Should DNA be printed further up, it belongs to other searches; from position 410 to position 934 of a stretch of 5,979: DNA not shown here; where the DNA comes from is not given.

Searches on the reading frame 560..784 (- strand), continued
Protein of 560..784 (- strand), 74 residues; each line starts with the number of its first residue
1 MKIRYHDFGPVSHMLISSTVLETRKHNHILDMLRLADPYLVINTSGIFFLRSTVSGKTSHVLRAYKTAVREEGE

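Call 64: search_protein_families(library=phrogs, proteins=[L013:1938-2504:+, L025:1942-2511:+, L036:1935-2504:+, L029:2080-2517:+, L032:1439-1693:+, L019:2722-3030:+, L005:2304-3011:+, L004:2468-2857:+, L003:2759-3004:+], max_evalue=0.001)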
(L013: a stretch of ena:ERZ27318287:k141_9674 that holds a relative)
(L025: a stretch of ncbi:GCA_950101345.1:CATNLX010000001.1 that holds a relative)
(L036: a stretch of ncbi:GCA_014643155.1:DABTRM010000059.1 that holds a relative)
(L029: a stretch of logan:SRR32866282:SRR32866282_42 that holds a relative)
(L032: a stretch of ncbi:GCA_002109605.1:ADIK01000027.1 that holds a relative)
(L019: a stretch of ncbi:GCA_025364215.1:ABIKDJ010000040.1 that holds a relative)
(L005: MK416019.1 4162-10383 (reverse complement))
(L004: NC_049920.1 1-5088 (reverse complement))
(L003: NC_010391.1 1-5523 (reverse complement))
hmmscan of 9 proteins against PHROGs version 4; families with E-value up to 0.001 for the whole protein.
L013:1938-2504:+ (188 aa): 4 families
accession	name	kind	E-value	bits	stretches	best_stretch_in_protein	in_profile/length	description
phrog_3007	-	DNA, RNA and nucleotide metabolism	3.6e-64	217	1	1-179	3-188/190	RusA-like Holliday junction resolvase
phrog_27198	-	unknown function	1.1e-50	170.5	1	108-187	1-80/81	-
phrog_947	-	DNA, RNA and nucleotide metabolism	4.8e-08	33.4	1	7-116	138-255/368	DNA polymerase processivity factor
phrog_6615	-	DNA, RNA and nucleotide metabolism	5.6e-06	27.2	1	4-58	6-61/214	DNA polymerase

L025:1942-2511:+ (189 aa): 2 families
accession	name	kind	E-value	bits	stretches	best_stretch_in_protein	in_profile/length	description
phrog_3007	-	DNA, RNA and nucleotide metabolism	7.3e-32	111.7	1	1-179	3-189/190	RusA-like Holliday junction resolvase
phrog_27198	-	unknown function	2.8e-06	28.2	1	122-181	12-75/81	-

L036:1935-2504:+ (189 aa): 4 families
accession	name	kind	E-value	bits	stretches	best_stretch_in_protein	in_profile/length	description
phrog_3007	-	DNA, RNA and nucleotide metabolism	7.2e-64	216.1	1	1-179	3-188/190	RusA-like Holliday junction resolvase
phrog_27198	-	unknown function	8.8e-47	158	1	108-189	1-81/81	-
phrog_947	-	DNA, RNA and nucleotide metabolism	0.00016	21.7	1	7-57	138-188/368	DNA polymerase processivity factor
phrog_6615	-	DNA, RNA and nucleotide metabolism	0.00043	21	0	5-58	7-61/214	DNA polymerase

L029:2080-2517:+ (145 aa): 1 family
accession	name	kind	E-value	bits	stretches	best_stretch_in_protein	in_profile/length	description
phrog_24826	-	unknown function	8.3e-12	46.5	1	23-123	15-113/118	-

L032:1439-1693:+ (84 aa): 4 families
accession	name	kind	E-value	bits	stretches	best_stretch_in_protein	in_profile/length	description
phrog_30109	-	unknown function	8.9e-18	65.1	1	1-43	1-43/61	-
phrog_323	-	transcription regulation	4.1e-17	63.7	1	1-82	165-247/319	transcriptional regulator, D5-like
phrog_3855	-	DNA, RNA and nucleotide metabolism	1.1e-06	30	1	36-83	60-107/115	HTH DNA binding protein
phrog_664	-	DNA, RNA and nucleotide metabolism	1.5e-05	25.9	1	9-75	64-120/210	DNA binding protein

L019:2722-3030:+ (102 aa): 9 families
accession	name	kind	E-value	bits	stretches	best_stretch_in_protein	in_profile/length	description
phrog_323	-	transcription regulation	1.9e-24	87.8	1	3-101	148-248/319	transcriptional regulator, D5-like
phrog_30109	-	unknown function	5.3e-18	65.8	1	19-59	1-41/61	-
phrog_664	-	DNA, RNA and nucleotide metabolism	2.5e-07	31.7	1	19-93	53-120/210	DNA binding protein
phrog_3855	-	DNA, RNA and nucleotide metabolism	5e-06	27.9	1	55-94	61-100/115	HTH DNA binding protein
phrog_8446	-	DNA, RNA and nucleotide metabolism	7.2e-05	23.5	1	3-94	13-93/211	HNH endonuclease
phrog_7061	-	DNA, RNA and nucleotide metabolism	0.00011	23.6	0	62-86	33-57/70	HTH DNA binding protein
phrog_125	-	DNA, RNA and nucleotide metabolism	0.00024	21.7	1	11-94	140-200/254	DNA invertase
phrog_5536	-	unknown function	0.00029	21.7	1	60-91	8-39/172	-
phrog_20467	-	DNA, RNA and nucleotide metabolism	0.00091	20.1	0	58-94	63-99/112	HNH endonuclease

L005:2304-3011:+ (235 aa): 8 families
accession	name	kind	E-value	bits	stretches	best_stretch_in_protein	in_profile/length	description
phrog_63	-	transcription regulation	5.4e-51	175.3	1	2-221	123-357/431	anti-repressor Ant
phrog_1726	-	transcription regulation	8e-29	102.2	1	9-211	15-264/264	anti-repressor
phrog_6610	-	unknown function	3.1e-24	86.4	1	105-230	1-121/122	-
phrog_4936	-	transcription regulation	7.7e-20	72.9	1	2-109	5-133/257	transcriptional regulator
phrog_15709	-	unknown function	3.1e-16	59.9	1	2-48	1-48/59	-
phrog_373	-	transcription regulation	4.2e-11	43.8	1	6-136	94-231/373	anti-repressor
phrog_8235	-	transcription regulation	3.2e-10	41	1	6-120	7-126/219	anti-repressor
phrog_10324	-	transcription regulation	1.5e-05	26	1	9-102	3-100/205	anti-repressor Ant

L004:2468-2857:+ (129 aa): 5 families
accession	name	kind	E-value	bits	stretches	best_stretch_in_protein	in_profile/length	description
phrog_1888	-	unknown function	2.5e-74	248.3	1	1-129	1-118/118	-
phrog_630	-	unknown function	3.3e-18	67.1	2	1-90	1-91/253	-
phrog_11856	-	unknown function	6.5e-08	33.2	1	82-127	107-152/160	-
phrog_29124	-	unknown function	3.2e-07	31.1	1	90-127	24-61/72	-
phrog_16668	-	unknown function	4.7e-06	27.4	1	1-45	1-45/59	-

L003:2759-3004:+ (81 aa): 2 families
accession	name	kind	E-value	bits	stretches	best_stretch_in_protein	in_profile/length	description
phrog_27198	-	unknown function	1.1e-54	183.3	1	1-81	1-81/81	-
phrog_3007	-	DNA, RNA and nucleotide metabolism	2.2e-15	57.9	1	2-70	117-186/190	RusA-like Holliday junction resolvase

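Call 66: search_protein_families(library=padloc, proteins=[window:560-784:-], max_evalue=0.1)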
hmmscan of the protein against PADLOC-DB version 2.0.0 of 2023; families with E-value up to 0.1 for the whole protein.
window:560-784:- (74 aa): 0 families

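Call 72: search_protein_families(library=pfam, alignment_id=A2, max_evalue=1)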
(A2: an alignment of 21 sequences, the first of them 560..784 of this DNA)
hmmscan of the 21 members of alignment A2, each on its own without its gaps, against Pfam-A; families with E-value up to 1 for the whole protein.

A. member 1, window:560-784:- (74 aa): 0 families

B. families by the number of members that match (of 21 scanned): 8 families
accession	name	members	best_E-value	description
PF02498.22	Bro-N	1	3.4e-06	BRO family, N-terminal domain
PF08584.16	Ribonuc_P_40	1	0.0035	Ribonuclease P 40kDa (Rpp40) subunit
PF01592.21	NifU_N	1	0.038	NifU-like N terminal domain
PF24668.1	KH_Vigilin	1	0.07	Vigilin KH domain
PF05383.23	La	1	0.078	La domain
PF24577.2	RDR6_2nd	1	0.1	RNA-dependent RNA polymerase 6 second domain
PF13829.11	DUF4191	1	0.11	Domain of unknown function (DUF4191)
PF03015.24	Sterile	1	0.15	Male sterility protein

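Call 75: search_protein_families(library=phrogs, proteins=[L013:2722-2934:+, L025:2722-3096:+, L029:2722-3774:+, L003:3222-3530:+], max_evalue=0.001)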
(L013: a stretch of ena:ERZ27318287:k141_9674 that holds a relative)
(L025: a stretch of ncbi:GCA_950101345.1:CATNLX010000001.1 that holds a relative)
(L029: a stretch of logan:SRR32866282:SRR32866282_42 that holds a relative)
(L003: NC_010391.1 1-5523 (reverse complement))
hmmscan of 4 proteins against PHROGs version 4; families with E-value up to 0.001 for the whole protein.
L013:2722-2934:+ (70 aa): 1 family
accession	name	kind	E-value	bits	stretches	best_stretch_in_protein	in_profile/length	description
phrog_2728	-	unknown function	8e-46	154.8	1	1-69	1-69/70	-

L025:2722-3096:+ (124 aa): 1 family
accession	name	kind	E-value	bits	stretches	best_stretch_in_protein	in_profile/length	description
phrog_36275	-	unknown function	8.4e-53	178.7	1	15-120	3-108/114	-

L029:2722-3774:+ (350 aa): 3 families
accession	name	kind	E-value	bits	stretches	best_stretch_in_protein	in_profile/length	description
phrog_2960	-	unknown function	2.6e-71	239.5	1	230-348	39-157/159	-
phrog_492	-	unknown function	6.9e-12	46.9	1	1-76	2-77/195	-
phrog_19524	-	unknown function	2.1e-05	25.7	1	231-276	64-109/127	-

L003:3222-3530:+ (102 aa): 0 families
